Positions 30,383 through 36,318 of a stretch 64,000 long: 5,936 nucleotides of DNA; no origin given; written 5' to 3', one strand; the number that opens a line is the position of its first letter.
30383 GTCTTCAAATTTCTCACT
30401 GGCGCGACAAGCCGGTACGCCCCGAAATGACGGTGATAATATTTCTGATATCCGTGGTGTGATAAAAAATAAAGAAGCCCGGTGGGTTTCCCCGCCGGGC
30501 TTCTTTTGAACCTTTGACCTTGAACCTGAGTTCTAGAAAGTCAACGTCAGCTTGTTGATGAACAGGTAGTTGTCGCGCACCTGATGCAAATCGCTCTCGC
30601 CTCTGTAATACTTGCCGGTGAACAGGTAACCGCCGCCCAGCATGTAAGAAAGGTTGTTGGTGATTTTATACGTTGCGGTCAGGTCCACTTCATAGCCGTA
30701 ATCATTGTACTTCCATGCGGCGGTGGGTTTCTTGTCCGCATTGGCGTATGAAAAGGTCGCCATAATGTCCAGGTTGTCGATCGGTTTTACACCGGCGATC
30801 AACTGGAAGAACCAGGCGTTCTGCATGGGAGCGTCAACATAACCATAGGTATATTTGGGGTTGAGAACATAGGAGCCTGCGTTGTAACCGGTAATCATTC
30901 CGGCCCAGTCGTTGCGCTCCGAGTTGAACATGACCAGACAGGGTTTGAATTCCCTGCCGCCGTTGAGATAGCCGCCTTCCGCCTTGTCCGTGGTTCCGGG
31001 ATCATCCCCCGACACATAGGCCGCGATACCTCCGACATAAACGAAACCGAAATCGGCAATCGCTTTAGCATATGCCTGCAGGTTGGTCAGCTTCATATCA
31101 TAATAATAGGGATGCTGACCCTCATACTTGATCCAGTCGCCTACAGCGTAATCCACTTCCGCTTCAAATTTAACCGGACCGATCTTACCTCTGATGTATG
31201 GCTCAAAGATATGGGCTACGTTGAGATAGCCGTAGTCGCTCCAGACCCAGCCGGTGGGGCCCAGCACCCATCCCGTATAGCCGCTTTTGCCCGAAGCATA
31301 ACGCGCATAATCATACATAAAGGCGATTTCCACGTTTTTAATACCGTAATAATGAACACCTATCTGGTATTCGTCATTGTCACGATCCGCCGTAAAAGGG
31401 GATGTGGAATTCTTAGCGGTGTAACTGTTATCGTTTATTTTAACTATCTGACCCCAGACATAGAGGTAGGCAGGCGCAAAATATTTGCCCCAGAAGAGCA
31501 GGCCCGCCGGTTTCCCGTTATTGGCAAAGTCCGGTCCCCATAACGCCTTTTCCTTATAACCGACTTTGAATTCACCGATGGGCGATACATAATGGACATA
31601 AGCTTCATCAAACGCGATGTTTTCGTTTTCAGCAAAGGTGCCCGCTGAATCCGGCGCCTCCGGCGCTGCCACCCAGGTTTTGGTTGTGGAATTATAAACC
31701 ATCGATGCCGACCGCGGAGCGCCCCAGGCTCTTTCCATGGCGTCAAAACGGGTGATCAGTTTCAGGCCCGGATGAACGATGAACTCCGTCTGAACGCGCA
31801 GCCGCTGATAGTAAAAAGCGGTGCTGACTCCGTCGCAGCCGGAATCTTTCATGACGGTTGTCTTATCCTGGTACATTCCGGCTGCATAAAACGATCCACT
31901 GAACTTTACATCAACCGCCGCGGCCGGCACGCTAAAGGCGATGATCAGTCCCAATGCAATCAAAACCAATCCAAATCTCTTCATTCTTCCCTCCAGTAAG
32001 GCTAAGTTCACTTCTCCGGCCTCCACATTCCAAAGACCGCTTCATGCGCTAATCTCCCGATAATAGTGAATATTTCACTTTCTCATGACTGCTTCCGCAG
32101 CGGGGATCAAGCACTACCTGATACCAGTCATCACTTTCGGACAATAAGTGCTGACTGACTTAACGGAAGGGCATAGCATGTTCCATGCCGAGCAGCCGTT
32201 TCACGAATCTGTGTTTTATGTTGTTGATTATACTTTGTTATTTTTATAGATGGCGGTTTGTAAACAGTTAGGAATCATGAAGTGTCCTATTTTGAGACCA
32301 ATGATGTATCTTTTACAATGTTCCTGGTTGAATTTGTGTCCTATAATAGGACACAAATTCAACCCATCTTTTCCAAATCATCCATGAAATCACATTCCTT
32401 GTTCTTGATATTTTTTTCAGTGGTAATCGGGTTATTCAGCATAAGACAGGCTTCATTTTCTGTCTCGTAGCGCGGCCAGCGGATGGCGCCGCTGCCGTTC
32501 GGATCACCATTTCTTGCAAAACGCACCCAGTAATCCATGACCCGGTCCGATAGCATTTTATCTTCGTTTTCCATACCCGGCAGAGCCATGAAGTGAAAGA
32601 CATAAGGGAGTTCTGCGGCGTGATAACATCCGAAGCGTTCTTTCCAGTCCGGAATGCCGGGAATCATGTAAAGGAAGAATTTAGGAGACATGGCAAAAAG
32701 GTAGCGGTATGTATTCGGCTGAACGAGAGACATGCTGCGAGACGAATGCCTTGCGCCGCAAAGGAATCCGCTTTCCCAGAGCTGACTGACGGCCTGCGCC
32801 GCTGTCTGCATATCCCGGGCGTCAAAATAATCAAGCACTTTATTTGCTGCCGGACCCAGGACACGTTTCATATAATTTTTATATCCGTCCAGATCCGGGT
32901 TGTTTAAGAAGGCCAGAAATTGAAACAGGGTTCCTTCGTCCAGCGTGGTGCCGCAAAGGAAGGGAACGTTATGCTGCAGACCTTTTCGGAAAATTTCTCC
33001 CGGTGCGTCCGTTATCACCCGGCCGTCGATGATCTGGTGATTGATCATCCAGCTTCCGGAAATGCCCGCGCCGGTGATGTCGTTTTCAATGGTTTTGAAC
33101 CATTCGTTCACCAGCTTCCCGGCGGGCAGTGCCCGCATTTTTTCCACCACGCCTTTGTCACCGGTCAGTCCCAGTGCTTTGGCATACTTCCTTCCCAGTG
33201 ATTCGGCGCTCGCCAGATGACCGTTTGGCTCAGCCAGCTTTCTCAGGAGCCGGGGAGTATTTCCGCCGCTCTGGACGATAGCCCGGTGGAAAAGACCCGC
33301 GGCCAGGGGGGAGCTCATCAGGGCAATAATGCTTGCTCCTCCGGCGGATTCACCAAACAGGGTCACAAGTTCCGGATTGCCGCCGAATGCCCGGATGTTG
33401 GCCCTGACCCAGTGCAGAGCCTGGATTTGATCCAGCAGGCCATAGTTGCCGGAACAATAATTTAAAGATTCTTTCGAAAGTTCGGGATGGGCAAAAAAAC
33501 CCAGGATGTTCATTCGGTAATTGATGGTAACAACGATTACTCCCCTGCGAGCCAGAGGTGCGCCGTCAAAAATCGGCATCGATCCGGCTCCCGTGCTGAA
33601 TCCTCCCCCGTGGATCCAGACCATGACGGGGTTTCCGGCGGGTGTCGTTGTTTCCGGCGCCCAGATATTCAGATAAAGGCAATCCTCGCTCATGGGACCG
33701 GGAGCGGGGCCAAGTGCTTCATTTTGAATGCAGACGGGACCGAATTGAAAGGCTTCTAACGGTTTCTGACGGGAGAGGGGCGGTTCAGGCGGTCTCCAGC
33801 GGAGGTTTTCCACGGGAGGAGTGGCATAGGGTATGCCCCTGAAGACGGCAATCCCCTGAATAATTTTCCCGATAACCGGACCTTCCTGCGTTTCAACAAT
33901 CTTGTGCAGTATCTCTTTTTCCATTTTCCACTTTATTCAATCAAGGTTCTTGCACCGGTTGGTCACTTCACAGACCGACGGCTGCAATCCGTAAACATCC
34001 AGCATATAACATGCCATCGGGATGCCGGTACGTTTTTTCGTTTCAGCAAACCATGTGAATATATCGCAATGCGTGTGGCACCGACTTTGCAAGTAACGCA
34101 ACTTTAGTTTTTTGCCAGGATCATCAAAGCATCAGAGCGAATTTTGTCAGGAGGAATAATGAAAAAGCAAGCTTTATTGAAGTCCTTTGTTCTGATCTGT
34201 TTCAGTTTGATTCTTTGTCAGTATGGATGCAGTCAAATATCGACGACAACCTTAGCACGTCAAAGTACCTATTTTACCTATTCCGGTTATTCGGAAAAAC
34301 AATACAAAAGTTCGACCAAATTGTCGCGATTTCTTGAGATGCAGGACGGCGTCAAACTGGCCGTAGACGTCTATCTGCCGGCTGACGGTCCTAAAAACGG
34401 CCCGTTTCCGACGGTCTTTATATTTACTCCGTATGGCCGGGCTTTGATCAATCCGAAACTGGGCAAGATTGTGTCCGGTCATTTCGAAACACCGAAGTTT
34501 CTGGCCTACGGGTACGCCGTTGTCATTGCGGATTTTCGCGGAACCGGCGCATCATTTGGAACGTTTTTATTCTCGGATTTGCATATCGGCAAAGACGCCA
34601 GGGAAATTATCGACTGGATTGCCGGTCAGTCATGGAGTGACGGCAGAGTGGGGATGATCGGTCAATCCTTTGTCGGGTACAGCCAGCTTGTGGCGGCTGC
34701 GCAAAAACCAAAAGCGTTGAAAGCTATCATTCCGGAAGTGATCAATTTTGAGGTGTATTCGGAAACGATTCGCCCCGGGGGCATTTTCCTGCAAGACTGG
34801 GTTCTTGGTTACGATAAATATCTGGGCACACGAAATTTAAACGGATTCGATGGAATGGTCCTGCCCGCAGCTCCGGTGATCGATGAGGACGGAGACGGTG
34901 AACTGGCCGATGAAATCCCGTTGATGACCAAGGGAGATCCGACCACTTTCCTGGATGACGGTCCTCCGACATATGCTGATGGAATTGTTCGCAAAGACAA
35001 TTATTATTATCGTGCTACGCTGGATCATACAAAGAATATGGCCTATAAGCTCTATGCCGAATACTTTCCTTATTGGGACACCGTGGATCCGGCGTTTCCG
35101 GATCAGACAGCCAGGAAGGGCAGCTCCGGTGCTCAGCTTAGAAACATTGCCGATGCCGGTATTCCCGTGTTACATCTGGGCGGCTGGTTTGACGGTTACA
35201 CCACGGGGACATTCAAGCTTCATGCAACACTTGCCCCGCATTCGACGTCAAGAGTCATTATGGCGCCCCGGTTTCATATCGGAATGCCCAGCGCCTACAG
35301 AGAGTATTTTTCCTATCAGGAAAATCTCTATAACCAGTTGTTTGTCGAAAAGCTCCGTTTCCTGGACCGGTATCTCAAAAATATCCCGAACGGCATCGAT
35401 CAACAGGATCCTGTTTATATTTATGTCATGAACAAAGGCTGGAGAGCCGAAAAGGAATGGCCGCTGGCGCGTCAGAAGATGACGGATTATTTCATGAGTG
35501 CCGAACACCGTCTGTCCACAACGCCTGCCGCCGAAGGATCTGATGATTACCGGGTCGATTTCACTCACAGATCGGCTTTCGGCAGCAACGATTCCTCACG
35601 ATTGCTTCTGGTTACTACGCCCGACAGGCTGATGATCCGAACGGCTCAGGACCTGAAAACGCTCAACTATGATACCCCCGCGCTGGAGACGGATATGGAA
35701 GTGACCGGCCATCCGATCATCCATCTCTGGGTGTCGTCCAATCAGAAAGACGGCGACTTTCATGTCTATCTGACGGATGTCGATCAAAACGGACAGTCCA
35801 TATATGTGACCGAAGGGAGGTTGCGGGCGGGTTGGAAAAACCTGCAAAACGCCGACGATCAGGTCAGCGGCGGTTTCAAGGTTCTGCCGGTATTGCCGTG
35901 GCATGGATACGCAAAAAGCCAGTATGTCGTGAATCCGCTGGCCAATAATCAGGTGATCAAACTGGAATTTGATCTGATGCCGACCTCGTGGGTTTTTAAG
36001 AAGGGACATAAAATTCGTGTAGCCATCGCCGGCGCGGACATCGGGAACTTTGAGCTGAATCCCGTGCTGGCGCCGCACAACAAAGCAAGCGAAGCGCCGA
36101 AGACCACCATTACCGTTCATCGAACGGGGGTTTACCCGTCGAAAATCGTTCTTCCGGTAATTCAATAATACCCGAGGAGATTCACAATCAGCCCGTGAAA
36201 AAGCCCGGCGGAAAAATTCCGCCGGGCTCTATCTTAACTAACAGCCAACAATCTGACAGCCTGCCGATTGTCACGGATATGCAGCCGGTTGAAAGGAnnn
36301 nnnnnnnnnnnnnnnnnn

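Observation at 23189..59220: A sigma-54 regulon readable from the DNA: seven -24/-12 promoters, five with a phased TGTCC-N7-GGACA dyad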

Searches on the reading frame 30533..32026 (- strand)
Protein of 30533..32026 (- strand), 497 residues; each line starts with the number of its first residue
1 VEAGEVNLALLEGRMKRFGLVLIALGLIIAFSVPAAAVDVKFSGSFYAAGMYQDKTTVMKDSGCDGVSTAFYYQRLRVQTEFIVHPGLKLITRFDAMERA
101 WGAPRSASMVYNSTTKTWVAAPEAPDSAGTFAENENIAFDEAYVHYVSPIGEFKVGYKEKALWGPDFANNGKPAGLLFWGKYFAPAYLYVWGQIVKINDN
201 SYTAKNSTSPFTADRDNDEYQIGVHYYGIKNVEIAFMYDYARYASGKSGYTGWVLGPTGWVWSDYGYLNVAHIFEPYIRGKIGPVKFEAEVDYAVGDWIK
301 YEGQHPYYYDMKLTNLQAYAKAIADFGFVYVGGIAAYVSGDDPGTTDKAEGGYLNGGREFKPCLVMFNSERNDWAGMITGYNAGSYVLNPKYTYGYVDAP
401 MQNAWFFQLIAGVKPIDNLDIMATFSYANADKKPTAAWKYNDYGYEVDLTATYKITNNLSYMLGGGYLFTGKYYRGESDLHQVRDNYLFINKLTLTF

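Call 9: search_protein_families(library=pfam, proteins=[window:30533-32026:-])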
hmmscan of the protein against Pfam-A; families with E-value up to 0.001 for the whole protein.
window:30533-32026:- (497 aa): 0 families

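Call 57: find_homologous_proteins(query=window:30533-31984:-, max_evalue=0.00001)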
Query window:30533-31984:- (483 aa): 1820 proteins with E <= 0.00001 among 6983 candidates; the best 120 are listed.
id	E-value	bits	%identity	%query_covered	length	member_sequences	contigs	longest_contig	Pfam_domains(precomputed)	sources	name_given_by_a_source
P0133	0.0e+0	1125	100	100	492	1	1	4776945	-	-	-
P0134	7.6e-200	683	65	100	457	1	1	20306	-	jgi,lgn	-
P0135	3.7e-199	681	63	100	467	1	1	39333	-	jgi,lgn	-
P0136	1.4e-195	669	65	100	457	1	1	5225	-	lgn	-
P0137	6.7e-194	663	63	100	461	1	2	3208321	-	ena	-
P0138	6.1e-189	647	65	100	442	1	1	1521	-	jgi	-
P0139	1.5e-186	639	61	100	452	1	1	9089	-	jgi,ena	-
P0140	3.3e-183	628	59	100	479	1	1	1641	-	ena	-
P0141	2.1e-182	625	61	100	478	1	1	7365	-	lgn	-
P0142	3.2e-180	618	61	100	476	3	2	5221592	-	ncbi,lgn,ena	-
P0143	1.2e-174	600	60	100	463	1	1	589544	-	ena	-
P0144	1.7e-174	599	60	100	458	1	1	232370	-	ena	-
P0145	1.8e-174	599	59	100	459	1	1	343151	-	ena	-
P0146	5.1e-173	594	60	100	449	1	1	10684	-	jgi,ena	-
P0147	2.5e-172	592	58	100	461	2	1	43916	-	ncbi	-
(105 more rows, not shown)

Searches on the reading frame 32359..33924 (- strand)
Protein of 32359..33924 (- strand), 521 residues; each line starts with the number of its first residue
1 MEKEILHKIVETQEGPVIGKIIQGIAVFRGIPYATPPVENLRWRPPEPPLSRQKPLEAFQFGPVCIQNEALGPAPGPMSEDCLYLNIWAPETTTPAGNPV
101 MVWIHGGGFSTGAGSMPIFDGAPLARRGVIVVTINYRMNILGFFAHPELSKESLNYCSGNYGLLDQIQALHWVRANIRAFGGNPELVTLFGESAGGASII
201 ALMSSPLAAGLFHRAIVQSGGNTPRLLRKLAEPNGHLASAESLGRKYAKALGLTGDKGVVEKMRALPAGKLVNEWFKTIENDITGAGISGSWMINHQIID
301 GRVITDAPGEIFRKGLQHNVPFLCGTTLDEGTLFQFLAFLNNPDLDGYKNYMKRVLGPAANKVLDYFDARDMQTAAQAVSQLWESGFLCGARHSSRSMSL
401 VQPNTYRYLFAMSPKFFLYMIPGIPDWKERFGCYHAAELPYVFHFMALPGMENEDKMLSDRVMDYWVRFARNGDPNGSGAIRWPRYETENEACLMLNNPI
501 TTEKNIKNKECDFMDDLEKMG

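Call 9: search_protein_families(library=pfam, proteins=[window:32359-33924:-])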
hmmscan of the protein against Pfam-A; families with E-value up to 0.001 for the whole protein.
window:32359-33924:- (521 aa): 3 families
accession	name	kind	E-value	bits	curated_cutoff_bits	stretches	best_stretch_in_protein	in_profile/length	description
PF00135.34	COesterase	-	1.5e-115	387.5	27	1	8-513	3-514/515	Carboxylesterase family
PF20434.5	BD-FAE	-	1.6e-09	38.1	26.8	1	85-197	1-101/215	BD-FAE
PF07859.19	Abhydrolase_3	-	2.5e-06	27.9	25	0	165-197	51-83/210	alpha/beta hydrolase fold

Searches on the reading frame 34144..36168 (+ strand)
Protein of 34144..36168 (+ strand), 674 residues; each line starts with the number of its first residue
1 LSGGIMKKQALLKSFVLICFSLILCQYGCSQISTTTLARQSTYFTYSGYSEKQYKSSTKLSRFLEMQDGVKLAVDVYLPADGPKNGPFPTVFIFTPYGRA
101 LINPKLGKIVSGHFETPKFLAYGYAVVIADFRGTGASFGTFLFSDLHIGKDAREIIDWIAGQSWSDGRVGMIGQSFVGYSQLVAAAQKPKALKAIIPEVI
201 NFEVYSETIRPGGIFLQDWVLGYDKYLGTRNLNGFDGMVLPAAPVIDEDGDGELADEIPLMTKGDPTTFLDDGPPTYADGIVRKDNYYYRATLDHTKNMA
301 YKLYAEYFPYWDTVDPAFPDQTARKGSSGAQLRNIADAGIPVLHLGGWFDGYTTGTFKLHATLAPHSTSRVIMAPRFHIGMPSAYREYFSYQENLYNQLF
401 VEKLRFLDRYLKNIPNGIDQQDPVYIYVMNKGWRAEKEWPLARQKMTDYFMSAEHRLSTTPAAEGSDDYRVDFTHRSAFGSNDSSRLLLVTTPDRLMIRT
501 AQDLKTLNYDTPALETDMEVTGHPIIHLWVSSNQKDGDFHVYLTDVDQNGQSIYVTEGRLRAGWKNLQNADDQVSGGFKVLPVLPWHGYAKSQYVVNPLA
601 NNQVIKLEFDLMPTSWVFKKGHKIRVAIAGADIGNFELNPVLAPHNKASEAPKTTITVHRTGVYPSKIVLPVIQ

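Call 9: search_protein_families(library=pfam, proteins=[window:34144-36168:+])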
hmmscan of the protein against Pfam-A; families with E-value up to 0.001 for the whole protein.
window:34144-36168:+ (674 aa): 2 families
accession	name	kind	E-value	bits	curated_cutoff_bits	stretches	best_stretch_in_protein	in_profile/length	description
PF02129.25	Peptidase_S15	-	5.7e-44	151.2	23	1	68-379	1-261/262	X-Pro dipeptidyl-peptidase (S15 family)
PF08530.16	PepX_C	-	1.1e-35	124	22.5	1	416-668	1-216/217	X-Pro dipeptidyl-peptidase C-terminal non-catalytic domain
